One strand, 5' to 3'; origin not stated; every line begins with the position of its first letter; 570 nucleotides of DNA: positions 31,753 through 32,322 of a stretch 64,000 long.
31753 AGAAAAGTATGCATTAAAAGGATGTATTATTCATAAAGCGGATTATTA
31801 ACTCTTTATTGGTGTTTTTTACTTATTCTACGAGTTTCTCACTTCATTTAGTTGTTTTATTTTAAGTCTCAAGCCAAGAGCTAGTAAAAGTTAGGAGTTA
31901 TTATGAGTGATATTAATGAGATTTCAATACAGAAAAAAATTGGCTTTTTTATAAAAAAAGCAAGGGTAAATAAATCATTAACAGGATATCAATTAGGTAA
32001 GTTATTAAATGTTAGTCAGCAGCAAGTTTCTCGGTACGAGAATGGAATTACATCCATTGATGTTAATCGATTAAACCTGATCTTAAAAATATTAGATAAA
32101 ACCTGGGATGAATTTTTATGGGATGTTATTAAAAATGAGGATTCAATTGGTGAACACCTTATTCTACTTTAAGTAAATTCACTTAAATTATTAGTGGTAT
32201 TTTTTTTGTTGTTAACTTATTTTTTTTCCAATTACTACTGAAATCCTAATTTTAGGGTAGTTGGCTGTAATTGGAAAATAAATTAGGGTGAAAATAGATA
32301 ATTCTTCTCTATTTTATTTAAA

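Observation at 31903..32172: MrpJ-type regulators on a conjugative element could repress host flagella when plasmid fimbriae are expressed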

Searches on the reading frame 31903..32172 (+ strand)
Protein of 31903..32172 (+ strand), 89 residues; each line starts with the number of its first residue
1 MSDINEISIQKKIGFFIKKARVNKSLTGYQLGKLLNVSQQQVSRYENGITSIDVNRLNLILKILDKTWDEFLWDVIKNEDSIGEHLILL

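Call 3: search_protein_families(library=pfam, proteins=[window:31903-32172:+], max_evalue=0.1)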
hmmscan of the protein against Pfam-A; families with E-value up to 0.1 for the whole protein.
window:31903-32172:+ (89 aa): 7 families
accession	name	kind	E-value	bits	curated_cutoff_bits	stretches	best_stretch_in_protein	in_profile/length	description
PF01381.28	HTH_3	-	7.8e-13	48.7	23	1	17-71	1-55/55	Helix-turn-helix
PF13560.12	HTH_31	-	3.7e-05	24.4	27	1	14-64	3-54/64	Helix-turn-helix domain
PF13744.12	HTH_37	-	0.00091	19.4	27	1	2-66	8-73/80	Helix-turn-helix domain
PF13443.12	HTH_26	-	0.0025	18.4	22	1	23-71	8-57/63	Cro/C1-type HTH DNA-binding domain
PF15731.11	MqsA_antitoxin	-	0.018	15.6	30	1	13-67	70-123/131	Antitoxin component of bacterial toxin-antitoxin system, MqsA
PF12844.13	HTH_19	-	0.022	15.1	30.2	1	16-59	3-44/64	Helix-turn-helix domain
PF08279.18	HTH_11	-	0.075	13.4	25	0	24-45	13-35/55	HTH domain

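Call 4: search_protein_families(library=ncbifam, proteins=[window:31903-32172:+], max_evalue=0.1)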
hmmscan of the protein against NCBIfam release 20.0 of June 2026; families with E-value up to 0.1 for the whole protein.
window:31903-32172:+ (89 aa): 13 families
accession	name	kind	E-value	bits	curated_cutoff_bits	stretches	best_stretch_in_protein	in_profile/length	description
TIGR03070.1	couple_hipB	subfamily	1.5e-07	31.2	71.65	1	11-64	1-54/58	type II toxin-antitoxin system Y4mF family antitoxin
NF047948.1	male_kill_WMK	equivalog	2e-07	30.8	300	1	6-67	156-217/300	WO male-killing family protein Wmk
TIGR03830.1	CxxCG_CxxCG_HTH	subfamily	4.5e-06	26.5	61.8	1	16-67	69-119/127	type II TA system antitoxin MqsA family protein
NF041575.1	antitoxPezA_Strep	equivalog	1.2e-05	25.4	290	1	13-64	2-53/158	type II toxin-antitoxin system antitoxin PezA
NF041951.1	phage_RstR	subfamily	7.4e-05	23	80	1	17-79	7-69/108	RstR family transcriptional repressor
NF040522.1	VC1465_fam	subfamily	0.00032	20.8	70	1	17-71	1-61/111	VC1465 family Xer recombination activation factor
NF052239.1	antitox_spr1629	equivalog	0.0024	17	335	1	14-65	4-55/377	spr1629 family repressor/antitoxin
NF003162.0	PRK04140.1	equivalog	0.0095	15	263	1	16-62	130-176/317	transcriptional regulator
NF006015.0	PRK08154.1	subfamily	0.011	14.9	204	1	8-75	26-93/314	anaerobic benzoate catabolism transcriptional regulator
NF045966.1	YcsE_rel_Pase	equivalog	0.012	15.1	220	1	6-42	174-210/265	YcsE-related riboflavin metabolism phosphatase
NF007257.0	PRK09706.1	subfamily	0.032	14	101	1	11-65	4-58/135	transcriptional repressor DicA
NF038310.1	lysogeny_AimR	equivalog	0.044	12.8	70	1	19-68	3-52/365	AimR family lysis-lysogeny pheromone receptor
NF007271.0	PRK09726.1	equivalog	0.068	13.2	79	1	9-64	9-64/88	type II toxin-antitoxin system antitoxin HipB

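Call 25: find_homologous_proteins(query=window:31903-32172:+, max_evalue=0.00001)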
Query window:31903-32172:+ (89 aa): 18 proteins with E <= 0.00001 among 19 candidates.
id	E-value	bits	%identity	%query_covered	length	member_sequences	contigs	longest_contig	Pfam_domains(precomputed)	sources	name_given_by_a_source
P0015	1.7e-49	183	100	100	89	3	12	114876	PF01381.29,PF13560.13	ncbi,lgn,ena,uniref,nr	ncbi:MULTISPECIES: helix-turn-helix domain-containing protein [Providencia]|uniref:helix-turn-helix 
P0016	2.9e-46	173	93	100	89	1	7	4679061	PF01381.29,PF13560.13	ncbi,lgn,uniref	ncbi:MAG: helix-turn-helix domain-containing protein [Pseudomonadota bacterium]|uniref:helix-turn-he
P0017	2.1e-39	151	85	99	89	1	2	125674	PF01381.29,PF13560.13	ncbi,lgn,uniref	ncbi:helix-turn-helix domain-containing protein [Providencia stuartii]|uniref:helix-turn-helix domai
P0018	7.8e-20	89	52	96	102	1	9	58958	PF01381.29,PF13560.13,PF13443.13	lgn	-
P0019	7.6e-18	82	62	78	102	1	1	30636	PF01381.29,PF13560.13,PF13443.13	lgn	-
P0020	1.8e-16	78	66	70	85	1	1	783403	PF01381.29,PF13560.13,PF13443.13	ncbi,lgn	ncbi:TPA: helix-turn-helix domain-containing protein [Providencia rettgeri]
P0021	2.3e-16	78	66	70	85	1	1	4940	PF01381.29,PF13560.13,PF13443.13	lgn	-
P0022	8.1e-16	76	66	70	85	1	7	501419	PF01381.29,PF13560.13,PF13443.13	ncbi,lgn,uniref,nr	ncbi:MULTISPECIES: helix-turn-helix domain-containing protein [Providencia]|uniref:helix-turn-helix 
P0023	8.2e-16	76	66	70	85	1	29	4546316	PF01381.29,PF13560.13,PF13443.13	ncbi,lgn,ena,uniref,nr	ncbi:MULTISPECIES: helix-turn-helix domain-containing protein [Providencia]|uniref:helix-turn-helix 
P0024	9.7e-16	76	66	70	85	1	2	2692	PF01381.29,PF13560.13,PF13443.13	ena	-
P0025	1.1e-15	75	66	70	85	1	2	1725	PF01381.29,PF13560.13,PF13443.13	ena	-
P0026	2.9e-15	74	65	70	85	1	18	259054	PF01381.29,PF13560.13,PF13443.13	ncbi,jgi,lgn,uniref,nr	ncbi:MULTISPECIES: helix-turn-helix domain-containing protein [Providencia]|jgi:transcriptional regu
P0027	3.1e-15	74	65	70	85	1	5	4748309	PF01381.29,PF13560.13,PF13443.13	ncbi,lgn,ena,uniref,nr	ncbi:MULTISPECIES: helix-turn-helix domain-containing protein [Providencia]|uniref:helix-turn-helix 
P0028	3.2e-15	74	65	70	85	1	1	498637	PF01381.29,PF13560.13,PF13443.13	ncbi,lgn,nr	ncbi:helix-turn-helix domain-containing protein [Providencia rettgeri]|nr:helix-turn-helix transcrip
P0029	3.2e-15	74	65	70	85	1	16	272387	PF01381.29,PF13560.13,PF13443.13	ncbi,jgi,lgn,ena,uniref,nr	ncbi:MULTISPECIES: helix-turn-helix domain-containing protein [Providencia]|uniref:helix-turn-helix 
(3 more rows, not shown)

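Call 65: find_encoding_contigs(protein=P0016, flank=10000, max_places=2)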
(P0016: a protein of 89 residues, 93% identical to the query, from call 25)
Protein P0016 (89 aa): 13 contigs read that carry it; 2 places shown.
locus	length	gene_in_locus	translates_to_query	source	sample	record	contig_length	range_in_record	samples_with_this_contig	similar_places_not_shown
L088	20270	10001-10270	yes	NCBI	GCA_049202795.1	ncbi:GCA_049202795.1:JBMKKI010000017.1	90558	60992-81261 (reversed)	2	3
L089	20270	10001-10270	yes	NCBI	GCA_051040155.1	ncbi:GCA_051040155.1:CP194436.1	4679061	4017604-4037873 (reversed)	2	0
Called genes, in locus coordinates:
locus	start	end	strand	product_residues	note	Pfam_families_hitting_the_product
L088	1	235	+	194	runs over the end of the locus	-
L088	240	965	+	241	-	PF00345:PapD_N, PF02753:PapD_C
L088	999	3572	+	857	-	PF13954:PapC_N, PF00577:Usher, PF13953:PapC_C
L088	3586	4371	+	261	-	PF00345:PapD_N, PF02753:PapD_C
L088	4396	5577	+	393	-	-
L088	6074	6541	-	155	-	-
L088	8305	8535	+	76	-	-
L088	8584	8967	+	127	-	-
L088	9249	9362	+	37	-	-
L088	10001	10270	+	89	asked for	PF13560:HTH_31 (faint), PF01381:HTH_3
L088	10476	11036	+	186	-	PF00419:Fimbrial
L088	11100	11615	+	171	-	-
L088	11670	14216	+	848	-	PF13954:PapC_N, PF00577:Usher, PF13953:PapC_C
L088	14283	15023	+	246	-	PF00345:PapD_N, PF02753:PapD_C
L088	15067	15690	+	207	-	PF00419:Fimbrial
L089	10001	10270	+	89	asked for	PF13560:HTH_31 (faint), PF01381:HTH_3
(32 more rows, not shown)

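Call 66: find_encoding_contigs(protein=P0015, flank=3000, max_places=6)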
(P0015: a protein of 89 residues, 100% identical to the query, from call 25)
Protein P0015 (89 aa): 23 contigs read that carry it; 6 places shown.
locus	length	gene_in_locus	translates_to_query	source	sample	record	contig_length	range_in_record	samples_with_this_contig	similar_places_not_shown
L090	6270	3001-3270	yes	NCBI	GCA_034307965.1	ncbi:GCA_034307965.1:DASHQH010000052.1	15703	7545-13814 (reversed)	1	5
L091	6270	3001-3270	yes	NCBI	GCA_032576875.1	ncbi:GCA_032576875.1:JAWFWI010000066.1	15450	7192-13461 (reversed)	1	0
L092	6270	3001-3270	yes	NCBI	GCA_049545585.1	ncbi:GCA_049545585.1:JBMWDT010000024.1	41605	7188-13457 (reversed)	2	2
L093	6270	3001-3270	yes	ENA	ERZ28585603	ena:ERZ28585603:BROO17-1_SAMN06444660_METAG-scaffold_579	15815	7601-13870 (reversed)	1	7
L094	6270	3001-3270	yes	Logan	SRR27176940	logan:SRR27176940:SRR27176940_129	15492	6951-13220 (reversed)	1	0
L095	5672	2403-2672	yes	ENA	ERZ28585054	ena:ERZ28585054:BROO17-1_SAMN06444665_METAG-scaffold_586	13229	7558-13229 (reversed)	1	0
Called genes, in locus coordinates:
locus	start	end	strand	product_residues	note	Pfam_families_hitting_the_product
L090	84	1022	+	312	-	PF04754:Transposase_31, PF27070:HTH_Rpn_C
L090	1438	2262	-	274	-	PF04986:Y2_Tnp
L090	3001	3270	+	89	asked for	PF13560:HTH_31 (weak), PF01381:HTH_3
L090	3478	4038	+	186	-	PF00419:Fimbrial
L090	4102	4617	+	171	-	-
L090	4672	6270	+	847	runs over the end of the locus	PF13954:PapC_N, PF00577:Usher, PF13953:PapC_C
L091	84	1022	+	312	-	PF04754:Transposase_31, PF27070:HTH_Rpn_C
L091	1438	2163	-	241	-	PF04986:Y2_Tnp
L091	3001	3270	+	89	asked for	PF13560:HTH_31 (weak), PF01381:HTH_3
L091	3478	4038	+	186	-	PF00419:Fimbrial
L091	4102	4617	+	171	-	-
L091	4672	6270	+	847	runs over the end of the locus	PF13954:PapC_N, PF00577:Usher, PF13953:PapC_C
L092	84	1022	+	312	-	PF04754:Transposase_31, PF27070:HTH_Rpn_C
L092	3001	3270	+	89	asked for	PF13560:HTH_31 (weak), PF01381:HTH_3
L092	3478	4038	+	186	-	PF00419:Fimbrial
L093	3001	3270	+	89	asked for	PF13560:HTH_31 (weak), PF01381:HTH_3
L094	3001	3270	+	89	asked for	PF13560:HTH_31 (weak), PF01381:HTH_3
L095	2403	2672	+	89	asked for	PF13560:HTH_31 (weak), PF01381:HTH_3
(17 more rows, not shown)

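Call 76: predict_structure(alignment_id=A2)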
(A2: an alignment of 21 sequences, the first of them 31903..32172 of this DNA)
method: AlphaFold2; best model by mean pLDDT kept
length: 89 residues; sequences in the alignment: 21
mean_pLDDT: 85.4   pTM: 0.75
mean pLDDT of the five models: 85.4, 84.4, 84.5, 84.1, 84.1
residues with pLDDT >= 90: 61; 70-90: 10; 50-70: 11; < 50: 7
segments of 3 or more residues with pLDDT < 50: 84-89
pLDDT, mean of each block of 10 residues (from residue 1): 67 95 97 97 94 94 97 79 45
secondary structure, 60 per line:
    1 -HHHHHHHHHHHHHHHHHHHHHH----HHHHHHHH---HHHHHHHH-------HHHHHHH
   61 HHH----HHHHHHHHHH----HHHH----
elements in order: H2-23 H28-35 H39-46 H54-63 H68-77 H82-85

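Call 79: fold_search(model_id=the predicted structure, library=pdb)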
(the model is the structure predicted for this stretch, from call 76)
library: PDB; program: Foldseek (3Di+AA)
matches with E <= 10: 551; with E <= 0.001: 7
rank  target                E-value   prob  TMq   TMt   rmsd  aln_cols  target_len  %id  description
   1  2b5a_B                2.6e-04  1.00  0.74  0.86   1.1        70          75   27  C.BclI, Control Element of the BclI Restriction-Modification System (released 2006-01-03)
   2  2b5a_C                4.2e-04  1.00  0.74  0.85   1.4        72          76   26  C.BclI, Control Element of the BclI Restriction-Modification System (released 2006-01-03)
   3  2b5a_A                4.7e-04  1.00  0.74  0.85   1.6        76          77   26  C.BclI, Control Element of the BclI Restriction-Modification System (released 2006-01-03)
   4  4i6u_A                6.2e-04  1.00  0.71  0.79   2.2        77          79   28  Crystal Structure of a Y37F mutant of the Restriction-Modification Controller Protein C.Esp1396I (released 2013-11-13)
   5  5woq_B                7.0e-04  1.00  0.76  0.79   1.6        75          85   21  Crystal structure of an XRE family protein transcriptional regulator from Mycobacterium smegmatis (released 2017-08-16)
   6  3f52_A                8.2e-04  1.00  0.75  0.85   1.6        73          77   18  Crystal structure of the clp gene regulator ClgR from C. glutamicum (released 2008-11-18)
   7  4i6u_B                9.7e-04  1.00  0.71  0.80   2.3        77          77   28  Crystal Structure of a Y37F mutant of the Restriction-Modification Controller Protein C.Esp1396I (released 2013-11-13)
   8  5woq_C                1.1e-03  1.00  0.77  0.82   1.6        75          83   21  Crystal structure of an XRE family protein transcriptional regulator from Mycobacterium smegmatis (released 2017-08-16)
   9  5woq_A                1.1e-03  1.00  0.77  0.85   1.5        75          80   21  Crystal structure of an XRE family protein transcriptional regulator from Mycobacterium smegmatis (released 2017-08-16)
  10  3f51_B                1.1e-03  1.00  0.76  0.73   2.7        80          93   19  Crystal Structure of the clp gene regulator ClgR from Corynebacterium glutamicum (released 2008-11-18)
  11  3f51_F                1.1e-03  1.00  0.75  0.72   2.6        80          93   19  Crystal Structure of the clp gene regulator ClgR from Corynebacterium glutamicum (released 2008-11-18)
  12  4i6u_D                1.2e-03  1.00  0.71  0.82   1.5        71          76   28  Crystal Structure of a Y37F mutant of the Restriction-Modification Controller Protein C.Esp1396I (released 2013-11-13)
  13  3f51_A                1.2e-03  1.00  0.77  0.73   2.6        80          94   19  Crystal Structure of the clp gene regulator ClgR from Corynebacterium glutamicum (released 2008-11-18)
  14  3clc_A                1.2e-03  1.00  0.68  0.78   1.7        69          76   29  Crystal Structure of the Restriction-Modification Controller Protein C.Esp1396I Tetramer in Complex with its Natural 3 (released 2008-07-29)
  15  3clc_B                1.2e-03  1.00  0.71  0.81   1.7        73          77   27  Crystal Structure of the Restriction-Modification Controller Protein C.Esp1396I Tetramer in Complex with its Natural 3 (released 2008-07-29)
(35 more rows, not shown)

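Call 86: search_dna_similar(query=window:31903-32172:+, collection=plasmids, mode=protein, max_evalue=0.000001, max_rows=40)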
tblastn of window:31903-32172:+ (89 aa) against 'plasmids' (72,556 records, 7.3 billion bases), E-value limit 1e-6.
Records with a match: 20; places in all: 34; records where one place covers at least 80% of the query: 14.
Best place of each record, by identity: 95-99% 1; 60-80% 1; <60% 18.
By first word of the organism name: Providencia 16; Proteus 2; Moellerella 2.
By predicted mobility (MOB-suite, as given by PLSDB): non-mobilizable 17; mobilizable 2; conjugative 1.
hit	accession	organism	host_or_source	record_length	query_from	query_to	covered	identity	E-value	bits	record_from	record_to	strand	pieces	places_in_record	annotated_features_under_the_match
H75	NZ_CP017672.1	Providencia rettgeri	Homo sapiens,urine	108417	1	88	99%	96.6%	2e-48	170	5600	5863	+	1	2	helix-turn-helix transcriptional regulator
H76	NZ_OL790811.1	Proteus mirabilis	-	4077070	9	86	88%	52.9%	2e-19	87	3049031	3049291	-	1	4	none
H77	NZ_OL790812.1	Proteus mirabilis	-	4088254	9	86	88%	52.9%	2e-19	87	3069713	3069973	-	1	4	none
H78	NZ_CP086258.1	Providencia rettgeri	cell culture,Penaeus japonicus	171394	11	72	70%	64.5%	3e-15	76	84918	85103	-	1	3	helix-turn-helix transcriptional regulator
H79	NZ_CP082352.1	Providencia rettgeri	soil suspension,soil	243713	5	82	88%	43.6%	5e-12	66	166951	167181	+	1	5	helix-turn-helix transcriptional regulator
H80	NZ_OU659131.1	Providencia alcalifaciens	Canis lupus familiaris,intestine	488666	4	79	85%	44.7%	5e-13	69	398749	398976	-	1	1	helix-turn-helix transcriptional regulator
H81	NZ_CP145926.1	Providencia hangzhouensis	Homo sapiens,urine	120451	9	72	72%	53.1%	1e-13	71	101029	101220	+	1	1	helix-turn-helix transcriptional regulator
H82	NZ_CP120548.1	Providencia sp. PROV024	swine,pig manure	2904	1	82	92%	40.2%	4e-9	58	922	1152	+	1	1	helix-turn-helix transcriptional regulator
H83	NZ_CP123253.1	Providencia rettgeri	chicken,individual chicken feces,feces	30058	1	82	92%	40.2%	4e-9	58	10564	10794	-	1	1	helix-turn-helix transcriptional regulator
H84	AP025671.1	Providencia rettgeri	Homo sapiens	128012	1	82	92%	40.2%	4e-9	58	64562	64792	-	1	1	helix-turn-helix transcriptional regulator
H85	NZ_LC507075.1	Providencia rettgeri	Homo sapiens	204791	1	82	92%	40.2%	4e-9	58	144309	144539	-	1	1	helix-turn-helix transcriptional regulator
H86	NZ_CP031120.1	Providencia huaxiensis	Homo sapiens,Culture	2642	1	82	92%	40.2%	5e-9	58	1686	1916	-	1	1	helix-turn-helix transcriptional regulator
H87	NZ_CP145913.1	Providencia huaxiensis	Homo sapiens,urine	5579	1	82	92%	40.2%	3e-8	56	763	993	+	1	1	helix-turn-helix transcriptional regulator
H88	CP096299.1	Providencia sp. PROV236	Clinical or host-associated ...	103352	8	75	76%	47.1%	8e-9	57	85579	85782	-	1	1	record has no annotation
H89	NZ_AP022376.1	Providencia rettgeri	Homo sapiens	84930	6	79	83%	43.2%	1e-7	54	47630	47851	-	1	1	helix-turn-helix transcriptional regulator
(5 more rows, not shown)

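Call 99: get_annotated_region(hit=H76, flank=9000)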
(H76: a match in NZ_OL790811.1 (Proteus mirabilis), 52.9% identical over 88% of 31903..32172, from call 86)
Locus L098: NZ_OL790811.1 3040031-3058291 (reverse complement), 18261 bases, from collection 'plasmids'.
description: Proteus mirabilis strain H63 plasmid unnamed, complete sequence
organism: Proteus mirabilis (NCBI taxid 584)
taxonomy: Bacteria; Pseudomonadota; Gammaproteobacteria; Enterobacterales; Morganellaceae; Proteus; Proteus mirabilis
host: -; source: -; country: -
typing (MOB-suite, as given by PLSDB): mobilizable; relaxase MOBP
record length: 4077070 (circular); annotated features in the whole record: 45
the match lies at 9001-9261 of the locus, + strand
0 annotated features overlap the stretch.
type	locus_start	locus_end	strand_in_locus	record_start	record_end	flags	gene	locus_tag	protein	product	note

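Call 108: get_annotated_region(hit=H86, flank=2000)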
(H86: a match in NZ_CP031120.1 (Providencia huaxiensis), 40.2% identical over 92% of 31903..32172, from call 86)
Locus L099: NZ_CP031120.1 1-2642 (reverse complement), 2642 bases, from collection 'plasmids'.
description: Providencia huaxiensis strain WCHPr000369 plasmid p3_000369, complete sequence
organism: Providencia huaxiensis (NCBI taxid 2027290)
taxonomy: Bacteria; Pseudomonadota; Gammaproteobacteria; Enterobacterales; Morganellaceae; Providencia; Providencia huaxiensis
host: -; source: Homo sapiens,Culture; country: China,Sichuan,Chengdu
typing (MOB-suite, as given by PLSDB): non-mobilizable; replicon Col3M
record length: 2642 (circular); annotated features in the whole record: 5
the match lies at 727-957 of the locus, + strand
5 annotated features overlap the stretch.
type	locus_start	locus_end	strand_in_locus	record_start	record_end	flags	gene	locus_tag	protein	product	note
CDS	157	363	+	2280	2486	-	-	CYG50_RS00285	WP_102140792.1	hypothetical protein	-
CDS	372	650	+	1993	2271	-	-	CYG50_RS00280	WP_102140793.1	helix-turn-helix transcriptional regulator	-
CDS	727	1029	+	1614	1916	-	-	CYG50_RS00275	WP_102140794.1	helix-turn-helix transcriptional regulator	-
CDS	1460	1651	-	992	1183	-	-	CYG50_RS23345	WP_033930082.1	hypothetical protein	-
CDS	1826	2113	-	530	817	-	-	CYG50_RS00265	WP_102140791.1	hypothetical protein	-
